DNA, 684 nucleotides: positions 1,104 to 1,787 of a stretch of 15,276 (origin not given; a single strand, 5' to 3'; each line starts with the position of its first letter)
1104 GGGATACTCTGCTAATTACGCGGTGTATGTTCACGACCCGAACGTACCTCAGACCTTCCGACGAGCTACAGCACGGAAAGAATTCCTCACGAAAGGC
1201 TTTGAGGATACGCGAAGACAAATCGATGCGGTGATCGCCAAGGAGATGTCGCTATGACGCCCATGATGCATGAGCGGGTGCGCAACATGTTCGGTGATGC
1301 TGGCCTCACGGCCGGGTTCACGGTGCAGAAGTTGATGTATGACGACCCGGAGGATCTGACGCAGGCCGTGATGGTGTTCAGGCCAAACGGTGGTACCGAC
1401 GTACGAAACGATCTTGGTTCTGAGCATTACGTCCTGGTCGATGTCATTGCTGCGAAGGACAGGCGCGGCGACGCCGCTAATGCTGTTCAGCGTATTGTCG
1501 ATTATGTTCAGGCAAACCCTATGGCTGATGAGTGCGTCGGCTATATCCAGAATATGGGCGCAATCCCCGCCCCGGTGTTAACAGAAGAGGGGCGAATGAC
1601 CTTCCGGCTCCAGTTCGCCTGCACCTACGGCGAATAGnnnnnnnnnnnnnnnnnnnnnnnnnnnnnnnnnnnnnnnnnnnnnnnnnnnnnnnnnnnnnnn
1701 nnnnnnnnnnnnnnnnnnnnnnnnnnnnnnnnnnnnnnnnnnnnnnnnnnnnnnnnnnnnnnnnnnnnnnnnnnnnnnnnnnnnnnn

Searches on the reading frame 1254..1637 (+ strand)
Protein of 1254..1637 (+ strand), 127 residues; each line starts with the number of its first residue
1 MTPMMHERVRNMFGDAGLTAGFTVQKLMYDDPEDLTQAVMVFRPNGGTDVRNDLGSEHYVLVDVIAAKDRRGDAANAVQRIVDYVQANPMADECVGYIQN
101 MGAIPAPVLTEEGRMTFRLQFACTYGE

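Call 22: search_protein_families(library=pfam, proteins=[window:1254-1637:+], max_evalue=0.01)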
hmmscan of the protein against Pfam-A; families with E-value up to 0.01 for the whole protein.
window:1254-1637:+ (127 aa): 1 family
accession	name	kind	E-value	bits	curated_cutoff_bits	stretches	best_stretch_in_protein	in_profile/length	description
PF23842.1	Phage_tail_terminator_3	-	8.9e-50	168.3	27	1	3-127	2-125/125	Phage tail termination protein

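Call 23: search_protein_families(library=phrogs, proteins=[window:1254-1637:+], max_evalue=0.001)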
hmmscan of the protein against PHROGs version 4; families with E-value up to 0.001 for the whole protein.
window:1254-1637:+ (127 aa): 1 family
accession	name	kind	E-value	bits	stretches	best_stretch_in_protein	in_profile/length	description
phrog_782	-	unknown function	2.2e-50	171.1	1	1-126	1-128/129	-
